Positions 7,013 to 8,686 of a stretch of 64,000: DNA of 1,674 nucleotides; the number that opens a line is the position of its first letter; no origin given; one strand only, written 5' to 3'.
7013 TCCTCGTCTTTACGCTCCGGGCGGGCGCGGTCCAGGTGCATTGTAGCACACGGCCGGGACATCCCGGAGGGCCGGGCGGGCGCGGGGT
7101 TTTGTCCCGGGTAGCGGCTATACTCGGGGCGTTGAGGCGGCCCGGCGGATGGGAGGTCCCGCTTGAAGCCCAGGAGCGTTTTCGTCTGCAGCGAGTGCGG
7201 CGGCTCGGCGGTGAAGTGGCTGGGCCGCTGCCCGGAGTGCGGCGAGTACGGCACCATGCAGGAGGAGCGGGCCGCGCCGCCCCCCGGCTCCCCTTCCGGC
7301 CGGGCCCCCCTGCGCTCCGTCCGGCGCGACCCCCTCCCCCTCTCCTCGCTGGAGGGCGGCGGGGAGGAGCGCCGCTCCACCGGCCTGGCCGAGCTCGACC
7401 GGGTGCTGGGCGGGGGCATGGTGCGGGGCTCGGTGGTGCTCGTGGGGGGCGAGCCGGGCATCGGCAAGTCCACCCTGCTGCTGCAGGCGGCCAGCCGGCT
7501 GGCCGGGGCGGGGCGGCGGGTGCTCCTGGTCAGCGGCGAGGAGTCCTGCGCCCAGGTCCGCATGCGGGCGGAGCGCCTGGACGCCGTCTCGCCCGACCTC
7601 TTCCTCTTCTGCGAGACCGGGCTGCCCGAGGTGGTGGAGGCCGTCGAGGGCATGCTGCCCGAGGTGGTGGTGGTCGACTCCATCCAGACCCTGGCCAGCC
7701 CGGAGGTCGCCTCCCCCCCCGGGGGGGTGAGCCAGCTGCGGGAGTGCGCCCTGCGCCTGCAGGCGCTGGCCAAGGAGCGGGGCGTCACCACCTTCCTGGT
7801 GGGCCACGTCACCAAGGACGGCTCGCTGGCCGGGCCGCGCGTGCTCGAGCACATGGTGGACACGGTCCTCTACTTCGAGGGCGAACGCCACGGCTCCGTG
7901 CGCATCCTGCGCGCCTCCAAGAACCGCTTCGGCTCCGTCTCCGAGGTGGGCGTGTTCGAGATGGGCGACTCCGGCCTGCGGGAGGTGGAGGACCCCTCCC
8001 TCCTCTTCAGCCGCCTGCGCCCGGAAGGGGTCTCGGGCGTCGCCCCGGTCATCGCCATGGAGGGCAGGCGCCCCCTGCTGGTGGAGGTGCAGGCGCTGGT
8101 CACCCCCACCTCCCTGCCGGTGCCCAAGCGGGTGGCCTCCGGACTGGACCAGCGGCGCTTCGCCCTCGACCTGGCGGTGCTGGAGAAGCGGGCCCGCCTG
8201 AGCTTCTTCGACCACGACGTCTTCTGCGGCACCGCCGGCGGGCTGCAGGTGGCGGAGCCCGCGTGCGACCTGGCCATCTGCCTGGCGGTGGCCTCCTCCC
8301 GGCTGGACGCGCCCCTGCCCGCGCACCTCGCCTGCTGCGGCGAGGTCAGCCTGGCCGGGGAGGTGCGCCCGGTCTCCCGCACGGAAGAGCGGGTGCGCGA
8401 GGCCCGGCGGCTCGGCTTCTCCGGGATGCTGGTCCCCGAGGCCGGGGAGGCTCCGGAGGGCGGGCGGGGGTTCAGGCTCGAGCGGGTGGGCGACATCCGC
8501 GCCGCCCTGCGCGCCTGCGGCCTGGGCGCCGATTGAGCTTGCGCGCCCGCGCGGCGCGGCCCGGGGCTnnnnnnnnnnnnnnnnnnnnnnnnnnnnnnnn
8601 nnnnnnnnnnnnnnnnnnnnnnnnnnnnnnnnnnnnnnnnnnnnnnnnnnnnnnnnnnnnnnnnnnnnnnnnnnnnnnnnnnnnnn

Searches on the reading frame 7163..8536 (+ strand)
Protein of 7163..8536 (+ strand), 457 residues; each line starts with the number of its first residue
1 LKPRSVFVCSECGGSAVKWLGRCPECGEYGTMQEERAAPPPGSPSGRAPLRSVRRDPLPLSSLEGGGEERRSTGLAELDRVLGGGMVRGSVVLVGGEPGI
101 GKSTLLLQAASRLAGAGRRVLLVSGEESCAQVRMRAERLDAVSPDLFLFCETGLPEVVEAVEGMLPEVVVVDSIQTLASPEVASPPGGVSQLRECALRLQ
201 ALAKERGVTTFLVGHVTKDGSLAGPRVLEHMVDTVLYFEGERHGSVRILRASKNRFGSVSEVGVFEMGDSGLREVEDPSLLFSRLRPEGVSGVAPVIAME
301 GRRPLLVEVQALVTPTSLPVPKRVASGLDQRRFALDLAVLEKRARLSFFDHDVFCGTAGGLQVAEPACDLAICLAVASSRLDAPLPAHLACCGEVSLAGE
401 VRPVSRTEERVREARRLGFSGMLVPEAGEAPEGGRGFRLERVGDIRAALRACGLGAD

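Call 13: search_protein_families(library=pfam, proteins=[window:7163-8536:+], max_evalue=0.00001)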
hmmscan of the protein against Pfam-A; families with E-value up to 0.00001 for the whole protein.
window:7163-8536:+ (457 aa): 7 families
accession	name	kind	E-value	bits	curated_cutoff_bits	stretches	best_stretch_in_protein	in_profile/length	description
PF06745.19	ATPase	-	1.4e-16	61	26.6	1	72-140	2-71/231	KaiC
PF13481.12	AAA_25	-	1.3e-14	54.8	27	1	75-220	19-194/195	AAA domain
PF18073.7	Zn_ribbon_LapB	-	3.3e-10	39.9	25.7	1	7-34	1-28/28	Rubredoxin metal binding domain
PF03796.21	DnaB_C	-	5.5e-07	29.7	27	0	72-135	3-66/255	DnaB-like helicase C terminal domain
PF13541.12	ChlI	-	7.8e-07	29.5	27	1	367-427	60-120/121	Subunit ChlI of Mg-chelatase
PF13191.12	AAA_16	-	4.4e-06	27.7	32.6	1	75-138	9-78/167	AAA ATPase domain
PF25199.1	nSTAND_NTPase5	-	6.7e-06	26.4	34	0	88-127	40-80/145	Novel STAND NTPase 5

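Call 36: find_related_loci(query=window:7163-8533:+, collection=metagenome_contigs, flank=3000)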
Query window:7163-8533:+ (457 aa) in metagenome_contigs; peptide patterns used: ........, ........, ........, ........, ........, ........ (x = any residue, [..] = any of these).
600 stretches matched a pattern (row limit reached: there are more); 388 encode a relative of the query (tblastn E <= 1e-3); the best 80 are kept; 80 distinct loci.
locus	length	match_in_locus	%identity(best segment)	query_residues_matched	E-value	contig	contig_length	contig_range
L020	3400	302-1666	75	1-455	0e+0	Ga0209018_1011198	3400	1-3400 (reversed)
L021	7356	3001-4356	70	1-454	0e+0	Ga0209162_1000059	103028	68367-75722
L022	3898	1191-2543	52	2-456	5e-143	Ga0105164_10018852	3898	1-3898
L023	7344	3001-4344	52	2-454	8e-137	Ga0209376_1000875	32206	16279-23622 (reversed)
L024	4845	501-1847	53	2-454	1e-134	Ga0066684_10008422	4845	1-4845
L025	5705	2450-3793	53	2-454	3e-133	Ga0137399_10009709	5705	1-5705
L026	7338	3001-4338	48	2-449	1e-132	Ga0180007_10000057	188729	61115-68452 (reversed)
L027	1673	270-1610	52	2-454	2e-143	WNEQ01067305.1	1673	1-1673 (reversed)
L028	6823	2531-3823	49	4-437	3e-132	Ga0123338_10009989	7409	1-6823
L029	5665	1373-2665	49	4-437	3e-132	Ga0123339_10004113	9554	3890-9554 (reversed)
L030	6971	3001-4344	52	2-454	9e-132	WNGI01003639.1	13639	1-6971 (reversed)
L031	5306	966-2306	52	2-454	2e-131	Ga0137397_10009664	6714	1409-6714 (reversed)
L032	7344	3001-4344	52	2-454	4e-131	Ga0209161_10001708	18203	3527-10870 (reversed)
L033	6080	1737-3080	52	3-454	5e-131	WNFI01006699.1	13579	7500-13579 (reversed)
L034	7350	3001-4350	52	4-457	4e-131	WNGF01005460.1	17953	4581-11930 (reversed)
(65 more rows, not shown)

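Call 58: find_homologous_proteins(query=window:7163-8533:+, max_evalue=1e-50)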
Query window:7163-8533:+ (457 aa): 7999 proteins with E <= 1e-50 among 8000 candidates; the best 120 are listed.
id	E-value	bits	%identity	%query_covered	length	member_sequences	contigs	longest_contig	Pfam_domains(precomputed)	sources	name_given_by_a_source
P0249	1.3e-291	985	100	100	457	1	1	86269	PF18073.8,PF06745.20,PF03796.22,PF23442.2,PF25199.2,PF13481.13,PF13191.13,PF13541.13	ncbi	-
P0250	4.9e-249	845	86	100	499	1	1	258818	PF18073.8,PF06745.20,PF03796.22,PF23442.2,PF02702.24,PF25199.2,PF13481.13,PF13191.13,PF13541.13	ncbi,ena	-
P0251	2.1e-228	777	80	99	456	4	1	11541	PF18073.8,PF06745.20,PF03796.22,PF23442.2,PF25199.2,PF13481.13,PF13541.13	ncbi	-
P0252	4.7e-215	733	78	96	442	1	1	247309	PF18073.8,PF06745.20,PF03796.22,PF23442.2,PF13401.13,PF25199.2,PF13481.13,PF13191.13,PF13541.13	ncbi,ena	-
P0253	1.3e-194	665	71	99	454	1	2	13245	PF18073.8,PF06745.20,PF03796.22,PF23442.2,PF25199.2,PF13481.13,PF13191.13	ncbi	-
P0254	2.8e-189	648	67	99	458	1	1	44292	PF18073.8,PF06745.20,PF03796.22,PF25199.2,PF13481.13,PF13541.13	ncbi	-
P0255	4.8e-186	637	77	87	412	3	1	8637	PF06745.20,PF03796.22,PF23442.2,PF25199.2,PF13481.13,PF13191.13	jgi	jgi:DNA repair protein RadA/Sms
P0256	5.7e-175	601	69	93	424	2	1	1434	PF06745.20,PF03796.22,PF25199.2,PF13481.13,PF13541.13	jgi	jgi:DNA repair protein RadA/Sms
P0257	1.8e-173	596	70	93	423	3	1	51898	PF06745.20,PF03796.22,PF23442.2,PF25199.2,PF13481.13,PF13191.13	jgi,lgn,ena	-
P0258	9.2e-162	557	61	98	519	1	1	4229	PF18073.8,PF06745.20,PF03796.22,PF23442.2,PF13481.13,PF13541.13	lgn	-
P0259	5.3e-159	548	60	99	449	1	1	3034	PF18073.8,PF06745.20,PF03796.22,PF23442.2,PF13481.13,PF13541.13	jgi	jgi:DNA repair protein RadA/Sms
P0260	1.4e-157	543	59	99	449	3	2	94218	PF18073.8,PF06745.20,PF03796.22,PF23442.2,PF13481.13,PF13541.13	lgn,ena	-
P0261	1.4e-157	543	60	98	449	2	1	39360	PF18073.8,PF06745.20,PF03796.22,PF23442.2,PF13481.13,PF13541.13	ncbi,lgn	-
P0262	1.5e-157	543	60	99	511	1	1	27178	PF18073.8,PF06745.20,PF03796.22,PF23442.2,PF13481.13,PF13541.13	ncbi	-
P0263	3.5e-157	542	59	99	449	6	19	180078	PF18073.8,PF06745.20,PF03796.22,PF23442.2,PF00004.36,PF13401.13,PF13481.13,PF13541.13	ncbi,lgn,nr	ncbi:MAG: DNA repair protein RadA [Actinomycetota bacterium]|nr:DNA repair protein RadA [Actinomycet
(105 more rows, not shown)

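Call 59: find_encoding_contigs(protein=P0252, flank=3000, max_places=1)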
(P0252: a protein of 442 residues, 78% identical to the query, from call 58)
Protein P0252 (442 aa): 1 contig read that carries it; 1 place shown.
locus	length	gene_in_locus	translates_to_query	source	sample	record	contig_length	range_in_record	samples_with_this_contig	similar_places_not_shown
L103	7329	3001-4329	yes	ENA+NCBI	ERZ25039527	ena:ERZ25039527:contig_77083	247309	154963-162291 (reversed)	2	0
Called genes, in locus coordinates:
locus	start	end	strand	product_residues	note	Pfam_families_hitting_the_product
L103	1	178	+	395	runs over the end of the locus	PF01837:HcyBio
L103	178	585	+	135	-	PF09383:NIL, PF13183:Fer4_8 (faint), PF13237:Fer4_10, PF14697:Fer4_21, PF00037:Fer4 (weak), PF12838:Fer4_7, PF13187:Fer4_9 (weak), PF00037:Fer4 (weak), +3 more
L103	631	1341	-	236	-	PF08713:DNA_alkylation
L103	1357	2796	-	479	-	PF00749:tRNA-synt_1c, PF19269:Anticodon_2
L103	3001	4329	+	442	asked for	PF18073:Zn_ribbon_LapB (weak), PF13481:AAA_25, PF23442:DUF7125 (weak), PF03796:DnaB_C (weak), PF06745:ATPase, PF25199:nSTAND_NTPase5 (weak), PF13401:AAA_22 (weak), PF13541:ChlI (weak), +1 more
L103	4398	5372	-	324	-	PF02661:Fic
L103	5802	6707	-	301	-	-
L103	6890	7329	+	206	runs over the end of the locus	PF00132:Hexapep, PF14602:Hexapep_2 (weak)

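Call 60: find_encoding_contigs(protein=P0254, flank=3000, max_places=1)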
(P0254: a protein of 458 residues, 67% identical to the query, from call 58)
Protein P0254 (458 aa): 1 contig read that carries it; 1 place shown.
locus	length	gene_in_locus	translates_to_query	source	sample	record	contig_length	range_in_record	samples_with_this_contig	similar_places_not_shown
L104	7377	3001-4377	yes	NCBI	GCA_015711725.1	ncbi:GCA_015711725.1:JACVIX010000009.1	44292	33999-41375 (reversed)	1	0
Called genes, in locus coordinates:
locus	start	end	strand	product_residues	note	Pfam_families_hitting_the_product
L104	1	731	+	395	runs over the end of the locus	PF01837:HcyBio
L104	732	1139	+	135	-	PF09383:NIL, PF12797:Fer4_2 (faint), PF00037:Fer4 (weak), PF13237:Fer4_10, PF14697:Fer4_21, PF12838:Fer4_7, PF13187:Fer4_9, PF00037:Fer4 (weak), +2 more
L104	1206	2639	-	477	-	PF00749:tRNA-synt_1c, PF19269:Anticodon_2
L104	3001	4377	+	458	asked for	PF18073:Zn_ribbon_LapB, PF03796:DnaB_C (weak), PF06745:ATPase, PF13481:AAA_25, PF25199:nSTAND_NTPase5 (weak), PF13541:ChlI (weak)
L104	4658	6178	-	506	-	PF01406:tRNA-synt_1e, PF09334:tRNA-synt_1g, PF01921:tRNA-synt_1f (weak), PF00133:tRNA-synt_1 (weak), PF09334:tRNA-synt_1g (weak), PF09190:DALR_2, PF23493:CysS_C (faint)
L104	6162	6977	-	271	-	PF00132:Hexapep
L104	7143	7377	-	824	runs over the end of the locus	PF02861:Clp_N, PF13191:AAA_16 (weak), PF00004:AAA, PF17871:AAA_lid_9, PF07724:AAA_2, PF00004:AAA, PF07728:AAA_5, PF10431:ClpB_D2-small, +10 more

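Call 61: find_encoding_contigs(protein=P0263, flank=3000, max_places=6)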
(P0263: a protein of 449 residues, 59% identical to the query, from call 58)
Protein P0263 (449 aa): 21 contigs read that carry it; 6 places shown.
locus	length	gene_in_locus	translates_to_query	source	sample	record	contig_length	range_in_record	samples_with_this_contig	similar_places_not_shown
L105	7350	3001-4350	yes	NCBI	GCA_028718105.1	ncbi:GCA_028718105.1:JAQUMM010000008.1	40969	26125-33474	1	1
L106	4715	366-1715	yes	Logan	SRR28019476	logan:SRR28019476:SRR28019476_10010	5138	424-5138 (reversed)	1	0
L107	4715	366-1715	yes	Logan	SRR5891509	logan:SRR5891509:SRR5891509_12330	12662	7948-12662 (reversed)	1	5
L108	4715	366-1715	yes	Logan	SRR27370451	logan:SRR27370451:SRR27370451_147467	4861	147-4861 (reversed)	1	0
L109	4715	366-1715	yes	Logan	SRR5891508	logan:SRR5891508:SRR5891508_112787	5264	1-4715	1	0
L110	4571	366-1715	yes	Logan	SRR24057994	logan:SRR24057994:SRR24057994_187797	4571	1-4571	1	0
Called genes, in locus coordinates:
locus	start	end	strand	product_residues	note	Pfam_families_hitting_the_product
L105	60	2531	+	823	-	PF02861:Clp_N, PF00004:AAA, PF05621:TniB (weak), PF17871:AAA_lid_9, PF07724:AAA_2, PF00004:AAA, PF07728:AAA_5, PF10431:ClpB_D2-small, +8 more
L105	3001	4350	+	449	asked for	PF18073:Zn_ribbon_LapB, PF13481:AAA_25, PF03796:DnaB_C (weak), PF06745:ATPase, PF23442:DUF7125 (weak), PF13401:AAA_22 (weak), PF00004:AAA (weak), PF13541:ChlI (weak)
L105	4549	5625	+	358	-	PF02457:DAC, PF10635:DisA-linker, PF12826:HHH_2 (weak)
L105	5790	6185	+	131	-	-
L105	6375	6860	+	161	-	PF02559:CarD_TRCF_RID, PF21095:CarD_C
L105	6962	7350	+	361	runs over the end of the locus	PF27675:YCF81_N, PF01850:PIN, PF01938:TRAM (weak)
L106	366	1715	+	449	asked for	PF18073:Zn_ribbon_LapB, PF13481:AAA_25, PF03796:DnaB_C (weak), PF06745:ATPase, PF23442:DUF7125 (weak), PF13401:AAA_22 (weak), PF00004:AAA (weak), PF13541:ChlI (weak)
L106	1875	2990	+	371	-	PF02457:DAC, PF10635:DisA-linker, PF12826:HHH_2 (weak)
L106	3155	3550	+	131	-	-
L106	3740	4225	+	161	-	PF02559:CarD_TRCF_RID, PF21095:CarD_C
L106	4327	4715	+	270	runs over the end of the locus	?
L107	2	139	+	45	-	?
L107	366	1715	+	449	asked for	PF18073:Zn_ribbon_LapB, PF13481:AAA_25, PF03796:DnaB_C (weak), PF06745:ATPase, PF23442:DUF7125 (weak), PF13401:AAA_22 (weak), PF00004:AAA (weak), PF13541:ChlI (weak)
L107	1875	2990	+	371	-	PF02457:DAC, PF10635:DisA-linker, PF12826:HHH_2 (weak)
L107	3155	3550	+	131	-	-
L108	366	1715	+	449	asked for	PF18073:Zn_ribbon_LapB, PF13481:AAA_25, PF03796:DnaB_C (weak), PF06745:ATPase, PF23442:DUF7125 (weak), PF13401:AAA_22 (weak), PF00004:AAA (weak), PF13541:ChlI (weak)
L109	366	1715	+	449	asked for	PF18073:Zn_ribbon_LapB, PF13481:AAA_25, PF03796:DnaB_C (weak), PF06745:ATPase, PF23442:DUF7125 (weak), PF13401:AAA_22 (weak), PF00004:AAA (weak), PF13541:ChlI (weak)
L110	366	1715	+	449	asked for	PF18073:Zn_ribbon_LapB, PF13481:AAA_25, PF03796:DnaB_C (weak), PF06745:ATPase, PF23442:DUF7125 (weak), PF13401:AAA_22 (weak), PF00004:AAA (weak), PF13541:ChlI (weak)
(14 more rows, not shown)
